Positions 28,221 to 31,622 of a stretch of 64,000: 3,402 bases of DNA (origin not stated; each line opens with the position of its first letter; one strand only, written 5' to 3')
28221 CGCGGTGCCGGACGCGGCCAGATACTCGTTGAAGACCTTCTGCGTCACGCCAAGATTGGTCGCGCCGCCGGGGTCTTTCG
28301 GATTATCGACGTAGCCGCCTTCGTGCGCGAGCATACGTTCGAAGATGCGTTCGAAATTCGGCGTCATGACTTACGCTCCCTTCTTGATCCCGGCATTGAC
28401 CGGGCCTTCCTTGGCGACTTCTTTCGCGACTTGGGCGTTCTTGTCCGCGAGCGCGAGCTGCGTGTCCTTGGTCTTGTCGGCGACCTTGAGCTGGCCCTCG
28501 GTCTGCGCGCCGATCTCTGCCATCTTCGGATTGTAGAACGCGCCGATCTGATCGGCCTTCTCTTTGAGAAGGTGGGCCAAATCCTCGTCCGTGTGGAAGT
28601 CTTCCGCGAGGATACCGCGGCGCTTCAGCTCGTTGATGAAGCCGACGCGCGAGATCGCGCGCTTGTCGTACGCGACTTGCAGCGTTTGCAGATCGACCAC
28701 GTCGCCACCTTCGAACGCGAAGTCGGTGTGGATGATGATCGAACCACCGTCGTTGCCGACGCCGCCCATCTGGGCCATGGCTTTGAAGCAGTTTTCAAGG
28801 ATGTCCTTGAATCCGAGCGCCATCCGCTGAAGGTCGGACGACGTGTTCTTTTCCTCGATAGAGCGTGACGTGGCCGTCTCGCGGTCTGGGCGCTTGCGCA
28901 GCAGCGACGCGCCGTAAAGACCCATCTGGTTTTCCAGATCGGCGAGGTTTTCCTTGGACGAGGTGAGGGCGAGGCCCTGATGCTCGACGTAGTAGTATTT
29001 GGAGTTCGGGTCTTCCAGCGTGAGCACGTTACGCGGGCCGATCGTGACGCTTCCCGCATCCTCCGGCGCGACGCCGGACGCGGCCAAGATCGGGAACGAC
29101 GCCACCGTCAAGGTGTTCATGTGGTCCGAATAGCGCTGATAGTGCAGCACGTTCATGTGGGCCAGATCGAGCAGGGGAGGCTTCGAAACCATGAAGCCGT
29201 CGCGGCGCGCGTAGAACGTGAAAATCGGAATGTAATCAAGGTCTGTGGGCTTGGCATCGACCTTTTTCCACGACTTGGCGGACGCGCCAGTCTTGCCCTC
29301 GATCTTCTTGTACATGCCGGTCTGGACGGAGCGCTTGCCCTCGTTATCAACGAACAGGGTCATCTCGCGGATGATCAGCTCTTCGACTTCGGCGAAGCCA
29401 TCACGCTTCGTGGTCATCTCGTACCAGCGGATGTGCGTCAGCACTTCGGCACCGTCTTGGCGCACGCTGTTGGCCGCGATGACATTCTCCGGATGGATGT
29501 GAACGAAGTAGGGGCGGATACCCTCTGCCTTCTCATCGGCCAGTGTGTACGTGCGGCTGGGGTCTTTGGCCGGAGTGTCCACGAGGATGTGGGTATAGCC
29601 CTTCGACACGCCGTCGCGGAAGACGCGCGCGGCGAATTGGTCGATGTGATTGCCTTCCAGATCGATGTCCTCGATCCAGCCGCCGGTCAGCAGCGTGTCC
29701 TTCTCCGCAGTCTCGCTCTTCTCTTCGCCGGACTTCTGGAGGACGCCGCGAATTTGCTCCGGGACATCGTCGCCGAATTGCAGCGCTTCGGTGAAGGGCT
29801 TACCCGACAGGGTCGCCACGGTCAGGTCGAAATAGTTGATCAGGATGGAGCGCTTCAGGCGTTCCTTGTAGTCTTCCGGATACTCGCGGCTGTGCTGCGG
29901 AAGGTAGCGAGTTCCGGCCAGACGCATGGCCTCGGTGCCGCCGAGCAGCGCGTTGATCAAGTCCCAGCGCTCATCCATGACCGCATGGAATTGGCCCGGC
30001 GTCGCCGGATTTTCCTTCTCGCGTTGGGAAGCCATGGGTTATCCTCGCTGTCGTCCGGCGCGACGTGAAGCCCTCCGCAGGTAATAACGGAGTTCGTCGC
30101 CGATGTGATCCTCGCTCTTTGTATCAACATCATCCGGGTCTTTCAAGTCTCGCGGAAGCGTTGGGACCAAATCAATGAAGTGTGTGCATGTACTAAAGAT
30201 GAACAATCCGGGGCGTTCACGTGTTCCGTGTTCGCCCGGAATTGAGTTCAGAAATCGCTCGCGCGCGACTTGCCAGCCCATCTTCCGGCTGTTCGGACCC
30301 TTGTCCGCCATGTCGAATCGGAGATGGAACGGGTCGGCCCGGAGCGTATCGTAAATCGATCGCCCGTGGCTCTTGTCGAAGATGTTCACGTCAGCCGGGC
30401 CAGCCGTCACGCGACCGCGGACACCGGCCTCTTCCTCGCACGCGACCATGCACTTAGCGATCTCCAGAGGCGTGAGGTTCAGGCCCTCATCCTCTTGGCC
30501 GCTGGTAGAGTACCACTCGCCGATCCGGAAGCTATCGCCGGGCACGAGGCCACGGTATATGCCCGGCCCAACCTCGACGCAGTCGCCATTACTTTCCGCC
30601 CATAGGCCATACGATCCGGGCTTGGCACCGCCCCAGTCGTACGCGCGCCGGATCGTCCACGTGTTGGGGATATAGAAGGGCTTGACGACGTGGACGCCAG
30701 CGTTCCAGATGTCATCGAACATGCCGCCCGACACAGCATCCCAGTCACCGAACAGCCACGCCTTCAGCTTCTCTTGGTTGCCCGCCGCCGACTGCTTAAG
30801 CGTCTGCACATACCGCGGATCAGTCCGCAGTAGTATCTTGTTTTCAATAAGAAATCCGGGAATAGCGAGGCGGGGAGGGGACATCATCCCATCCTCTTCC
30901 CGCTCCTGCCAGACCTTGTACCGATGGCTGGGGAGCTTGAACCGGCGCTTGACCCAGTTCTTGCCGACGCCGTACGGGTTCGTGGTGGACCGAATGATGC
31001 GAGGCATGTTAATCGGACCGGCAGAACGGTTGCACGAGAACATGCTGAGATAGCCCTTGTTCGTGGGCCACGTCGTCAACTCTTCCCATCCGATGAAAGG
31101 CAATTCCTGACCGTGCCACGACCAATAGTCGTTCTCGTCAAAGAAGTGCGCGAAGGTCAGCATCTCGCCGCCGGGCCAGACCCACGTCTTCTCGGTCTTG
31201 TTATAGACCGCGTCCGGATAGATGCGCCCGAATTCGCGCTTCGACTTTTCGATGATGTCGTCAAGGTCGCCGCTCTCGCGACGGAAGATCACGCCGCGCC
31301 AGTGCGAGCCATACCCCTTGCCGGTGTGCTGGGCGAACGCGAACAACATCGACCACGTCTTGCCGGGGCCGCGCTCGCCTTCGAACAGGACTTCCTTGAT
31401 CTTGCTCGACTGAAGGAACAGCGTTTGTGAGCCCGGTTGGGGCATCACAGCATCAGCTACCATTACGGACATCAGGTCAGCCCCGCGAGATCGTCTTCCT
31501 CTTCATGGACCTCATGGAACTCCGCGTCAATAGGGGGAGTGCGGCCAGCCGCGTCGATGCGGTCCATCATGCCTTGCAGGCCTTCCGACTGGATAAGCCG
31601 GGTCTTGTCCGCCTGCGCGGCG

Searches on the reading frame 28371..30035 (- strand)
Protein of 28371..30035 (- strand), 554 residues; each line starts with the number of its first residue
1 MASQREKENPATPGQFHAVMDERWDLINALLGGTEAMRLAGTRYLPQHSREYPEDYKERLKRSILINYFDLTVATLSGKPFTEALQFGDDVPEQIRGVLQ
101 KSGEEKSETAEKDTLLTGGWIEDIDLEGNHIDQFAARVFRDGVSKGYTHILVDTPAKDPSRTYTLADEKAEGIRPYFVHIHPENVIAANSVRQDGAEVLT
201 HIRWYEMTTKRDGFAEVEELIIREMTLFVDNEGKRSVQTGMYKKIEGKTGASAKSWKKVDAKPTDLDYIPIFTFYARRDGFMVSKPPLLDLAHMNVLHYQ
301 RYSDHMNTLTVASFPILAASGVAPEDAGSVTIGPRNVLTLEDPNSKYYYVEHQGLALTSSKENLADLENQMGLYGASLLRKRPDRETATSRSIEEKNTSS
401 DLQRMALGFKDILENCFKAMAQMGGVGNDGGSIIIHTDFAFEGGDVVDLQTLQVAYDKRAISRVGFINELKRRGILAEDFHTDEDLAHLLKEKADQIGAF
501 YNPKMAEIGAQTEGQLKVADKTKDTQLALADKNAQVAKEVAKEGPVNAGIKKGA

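Call 15: search_protein_families(library=phrogs, proteins=[window:28371-30035:-], max_evalue=0.01)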
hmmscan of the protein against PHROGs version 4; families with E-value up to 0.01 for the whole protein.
window:28371-30035:- (554 aa): 1 family
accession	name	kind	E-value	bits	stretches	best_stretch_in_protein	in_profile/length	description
phrog_145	-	head and packaging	1.4e-104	351.6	1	7-496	7-469/493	portal protein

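Call 19: search_dna_similar(query=window:28371-30035:-, collection=phages, mode=protein, max_rows=15)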
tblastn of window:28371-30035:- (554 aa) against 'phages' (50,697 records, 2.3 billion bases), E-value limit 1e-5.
Records with a match: 488; places in all: 493; records where one place covers at least 80% of the query: 401.
Best place of each record, by identity: <60% 488.
By first word of the organism name: Pseudomonas 149; Salmonella 42; Caulobacter 40; Xanthomonas 38; Klebsiella 36; Escherichia 25; Stenotrophomonas 20; Achromobacter 17; Rhodobacter 10; Bordetella 9; and 38 more.
By host as written in the record: Pseudomonas aeruginosa 53; - 30; Pseudomonas aeruginosa PAO1 25; Caulobacter vibrioides CB15 23; Escherichia coli 14; Salmonella enterica subsp. enterica serovar Enteritidis PT1 11; Pseudomonas sp. 10; Xanthomonas arboricola pv. juglandis IVIA 1317-1a 10; and 151 more.
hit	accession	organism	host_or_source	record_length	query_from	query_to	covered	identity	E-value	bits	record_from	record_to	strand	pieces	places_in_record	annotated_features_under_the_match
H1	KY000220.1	Bordetella phage FP1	Bordetella bronchiseptica ATCC 10580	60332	1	498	90%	41.7%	1e-117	388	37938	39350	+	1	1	structural protein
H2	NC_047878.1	Bordetella phage FP1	Bordetella bronchiseptica ATCC 10580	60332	1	498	90%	41.7%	1e-117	388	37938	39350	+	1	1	portal protein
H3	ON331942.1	Stenotrophomonas phage vB_Sm_QDWS359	Stenotrophomonas maltophilia SM102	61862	4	501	90%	41.7%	9e-109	363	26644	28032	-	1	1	portal protein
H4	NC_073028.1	Stenotrophomonas phage vB_Sm_QDWS359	Stenotrophomonas maltophilia SM102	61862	4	501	90%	41.7%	9e-109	363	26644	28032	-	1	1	portal protein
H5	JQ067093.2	Pseudomonas phage PaMx74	Pseudomonas aeruginosa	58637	6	534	95%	38.9%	6e-97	328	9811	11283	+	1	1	putative portal protein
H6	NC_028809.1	Pseudomonas phage PaMx74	Pseudomonas aeruginosa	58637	6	534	95%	38.9%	6e-97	328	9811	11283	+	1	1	portal protein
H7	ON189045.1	Xanthomonas phage Elanor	Xanthomonas translucens pv. translucens ...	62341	1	502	91%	40.6%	9e-107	357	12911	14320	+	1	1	portal protein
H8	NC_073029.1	Xanthomonas phage Elanor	Xanthomonas translucens pv. translucens ...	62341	1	502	91%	40.6%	9e-107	357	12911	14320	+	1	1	portal protein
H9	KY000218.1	Bordetella phage MW2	Bordetella bronchiseptica ATCC 10580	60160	1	498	90%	40.9%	4e-116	384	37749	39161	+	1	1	structural protein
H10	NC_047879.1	Bordetella phage MW2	Bordetella bronchiseptica ATCC 10580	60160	1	498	90%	40.9%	4e-116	384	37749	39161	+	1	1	portal protein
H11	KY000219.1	Bordetella phage CN2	Bordetella bronchiseptica ATCC 10580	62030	1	498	90%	40.9%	4e-115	381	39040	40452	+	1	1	structural protein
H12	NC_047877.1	Bordetella phage CN2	Bordetella bronchiseptica ATCC 10580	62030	1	498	90%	40.9%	4e-115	381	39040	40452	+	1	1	portal protein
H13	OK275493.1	Xanthomonas phage MET13-T1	Xanthomonas sp.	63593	5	501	90%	40.8%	1e-106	357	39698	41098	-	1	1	portal protein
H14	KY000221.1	Bordetella phage CN1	Bordetella bronchiseptica ATCC 10580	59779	1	498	90%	40.7%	6e-116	384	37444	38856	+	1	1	structural protein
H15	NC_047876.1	Bordetella phage CN1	Bordetella bronchiseptica ATCC 10580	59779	1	498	90%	40.7%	6e-116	384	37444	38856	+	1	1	portal protein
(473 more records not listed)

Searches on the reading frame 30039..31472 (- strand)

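Call 15: search_protein_families(library=phrogs, proteins=[window:30039-31472:-], max_evalue=0.01)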
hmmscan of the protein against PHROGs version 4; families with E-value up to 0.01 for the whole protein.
window:30039-31472:- (477 aa): 2 families
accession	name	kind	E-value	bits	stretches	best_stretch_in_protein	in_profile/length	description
phrog_979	-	head and packaging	1.9e-25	90.6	2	8-166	150-304/642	terminase large subunit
phrog_9526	-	head and packaging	0.0065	16.9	0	10-142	9-144/280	terminase large subunit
